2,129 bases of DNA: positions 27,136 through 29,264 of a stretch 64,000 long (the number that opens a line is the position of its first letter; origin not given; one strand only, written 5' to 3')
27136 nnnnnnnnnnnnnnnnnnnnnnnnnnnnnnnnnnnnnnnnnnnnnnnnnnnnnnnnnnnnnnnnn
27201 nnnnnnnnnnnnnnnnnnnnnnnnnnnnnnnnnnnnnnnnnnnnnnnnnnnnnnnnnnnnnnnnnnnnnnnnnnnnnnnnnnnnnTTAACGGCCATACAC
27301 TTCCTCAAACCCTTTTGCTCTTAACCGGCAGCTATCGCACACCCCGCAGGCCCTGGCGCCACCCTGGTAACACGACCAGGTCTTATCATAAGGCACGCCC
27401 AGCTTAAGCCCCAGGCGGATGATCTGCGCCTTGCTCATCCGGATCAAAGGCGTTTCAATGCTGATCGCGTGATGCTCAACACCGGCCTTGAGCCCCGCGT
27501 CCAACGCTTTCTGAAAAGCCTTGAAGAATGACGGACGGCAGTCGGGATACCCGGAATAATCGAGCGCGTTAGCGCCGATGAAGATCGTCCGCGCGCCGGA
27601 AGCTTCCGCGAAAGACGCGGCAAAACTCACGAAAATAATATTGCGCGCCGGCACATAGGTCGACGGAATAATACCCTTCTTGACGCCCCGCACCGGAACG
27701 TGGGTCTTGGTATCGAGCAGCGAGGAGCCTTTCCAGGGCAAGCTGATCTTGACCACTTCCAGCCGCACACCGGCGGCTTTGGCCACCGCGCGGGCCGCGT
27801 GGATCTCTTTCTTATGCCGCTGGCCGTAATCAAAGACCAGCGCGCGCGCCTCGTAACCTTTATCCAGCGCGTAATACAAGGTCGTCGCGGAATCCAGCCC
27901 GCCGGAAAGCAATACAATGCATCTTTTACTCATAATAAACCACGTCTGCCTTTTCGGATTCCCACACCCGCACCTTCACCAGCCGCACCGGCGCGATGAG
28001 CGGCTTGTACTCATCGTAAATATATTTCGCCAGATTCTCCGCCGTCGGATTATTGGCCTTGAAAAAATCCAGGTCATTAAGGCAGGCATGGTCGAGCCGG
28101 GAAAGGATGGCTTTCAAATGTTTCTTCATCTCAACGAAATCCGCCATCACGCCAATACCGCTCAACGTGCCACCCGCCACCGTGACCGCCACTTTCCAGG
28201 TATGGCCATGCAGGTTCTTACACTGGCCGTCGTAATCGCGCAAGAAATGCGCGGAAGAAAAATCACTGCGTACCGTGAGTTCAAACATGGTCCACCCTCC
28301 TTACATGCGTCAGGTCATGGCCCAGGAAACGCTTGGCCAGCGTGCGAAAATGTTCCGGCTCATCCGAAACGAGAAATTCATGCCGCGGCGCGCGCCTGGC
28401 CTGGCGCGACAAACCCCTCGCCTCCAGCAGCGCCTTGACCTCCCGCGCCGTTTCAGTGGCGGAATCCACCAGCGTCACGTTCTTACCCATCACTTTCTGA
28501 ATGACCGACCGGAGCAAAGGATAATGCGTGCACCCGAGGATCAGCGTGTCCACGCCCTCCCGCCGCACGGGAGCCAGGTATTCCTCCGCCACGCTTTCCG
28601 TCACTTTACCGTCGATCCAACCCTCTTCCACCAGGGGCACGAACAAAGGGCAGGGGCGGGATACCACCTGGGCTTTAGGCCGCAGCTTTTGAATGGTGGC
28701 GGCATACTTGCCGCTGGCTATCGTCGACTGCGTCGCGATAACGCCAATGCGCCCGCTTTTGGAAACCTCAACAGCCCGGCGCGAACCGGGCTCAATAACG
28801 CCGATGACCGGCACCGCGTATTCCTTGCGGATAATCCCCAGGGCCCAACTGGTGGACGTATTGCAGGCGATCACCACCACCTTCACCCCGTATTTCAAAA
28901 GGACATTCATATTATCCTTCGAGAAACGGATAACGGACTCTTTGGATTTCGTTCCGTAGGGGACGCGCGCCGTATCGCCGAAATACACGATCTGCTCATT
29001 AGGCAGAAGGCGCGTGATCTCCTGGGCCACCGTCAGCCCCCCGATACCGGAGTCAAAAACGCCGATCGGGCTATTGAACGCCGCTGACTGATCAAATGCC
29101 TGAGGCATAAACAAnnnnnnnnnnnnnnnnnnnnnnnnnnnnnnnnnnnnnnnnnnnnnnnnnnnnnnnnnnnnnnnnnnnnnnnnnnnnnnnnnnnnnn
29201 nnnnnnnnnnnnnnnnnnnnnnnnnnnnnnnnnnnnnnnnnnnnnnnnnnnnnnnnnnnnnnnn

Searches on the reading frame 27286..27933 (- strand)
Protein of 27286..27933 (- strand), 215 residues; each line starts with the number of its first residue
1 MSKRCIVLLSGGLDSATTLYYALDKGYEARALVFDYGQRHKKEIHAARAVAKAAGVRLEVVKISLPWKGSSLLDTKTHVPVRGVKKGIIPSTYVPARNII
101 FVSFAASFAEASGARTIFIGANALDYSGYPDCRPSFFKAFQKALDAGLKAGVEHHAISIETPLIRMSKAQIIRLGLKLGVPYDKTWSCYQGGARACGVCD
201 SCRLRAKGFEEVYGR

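Call 73: search_protein_families(library=ncbifam, proteins=[window:27286-27933:-], max_evalue=0.001)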
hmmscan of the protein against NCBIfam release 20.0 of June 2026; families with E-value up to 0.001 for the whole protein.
window:27286-27933:- (215 aa): 9 families
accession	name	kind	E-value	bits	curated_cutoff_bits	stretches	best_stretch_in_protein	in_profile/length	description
TIGR00364.1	TIGR00364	equivalog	1.1e-66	224.3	150.3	1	5-205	1-201/201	7-cyano-7-deazaguanine synthase QueC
NF008317.0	PRK11106.1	equivalog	1.3e-42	145.8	378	1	3-211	2-212/231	7-cyano-7-deazaguanine synthase QueC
TIGR00268.2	TIGR00268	equivalog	2.3e-06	27.1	150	1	3-64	14-77/259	ATP-dependent sacrificial sulfur transferase LarE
TIGR00342.1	TIGR00342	equivalog_domain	7.1e-06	25.3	264.5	1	4-53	174-221/373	tRNA uracil 4-sulfurtransferase ThiI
NF010587.0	PRK13980.1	equivalog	2.7e-05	23.5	255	1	3-64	32-95/267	NAD+ synthase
NF001138.1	PRK00143.1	equivalog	0.00011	21.3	284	1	5-64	2-69/345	tRNA 2-thiouridine(34) synthase MnmA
NF010367.0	PRK13795.1-2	equivalog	0.00011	20.8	456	1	6-62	246-302/584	hypothetical protein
TIGR00032.1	argG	equivalog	0.00012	21.6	268.2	1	8-57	5-53/394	argininosuccinate synthase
TIGR03679.1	Dph6_archaeal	equivalog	0.0003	20.2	197.3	1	6-63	1-64/218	diphthine--ammonia ligase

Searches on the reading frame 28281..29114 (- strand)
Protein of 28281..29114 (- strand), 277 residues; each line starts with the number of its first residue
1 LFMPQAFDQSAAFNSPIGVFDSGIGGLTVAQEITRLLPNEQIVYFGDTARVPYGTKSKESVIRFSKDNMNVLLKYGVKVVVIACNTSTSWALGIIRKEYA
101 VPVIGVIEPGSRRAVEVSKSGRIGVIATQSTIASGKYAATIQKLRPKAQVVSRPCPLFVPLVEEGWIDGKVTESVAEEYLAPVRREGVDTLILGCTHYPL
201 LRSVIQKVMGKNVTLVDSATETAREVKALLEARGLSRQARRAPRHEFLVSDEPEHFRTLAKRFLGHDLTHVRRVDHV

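Call 73: search_protein_families(library=ncbifam, proteins=[window:28281-29114:-], max_evalue=0.001)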
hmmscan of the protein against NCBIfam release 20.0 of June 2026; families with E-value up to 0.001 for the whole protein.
window:28281-29114:- (277 aa): 5 families
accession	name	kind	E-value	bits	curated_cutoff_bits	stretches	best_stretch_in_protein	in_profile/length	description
NF002035.0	PRK00865.1-3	equivalog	4.1e-92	308.5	328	1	14-275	3-264/267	glutamate racemase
TIGR00067.1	glut_race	equivalog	6.7e-78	261.6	146.65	1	17-265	1-250/251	glutamate racemase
NF002034.1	PRK00865.1-1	equivalog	2.6e-37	128.5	408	1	19-233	3-219/260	glutamate racemase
NF052483.1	racemase_CuyB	equivalog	9.2e-15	55.2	190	1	68-227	63-222/225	cysteate racemase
TIGR00035.1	asp_race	subfamily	4e-09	36.4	93.1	1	61-232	61-230/236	amino acid racemase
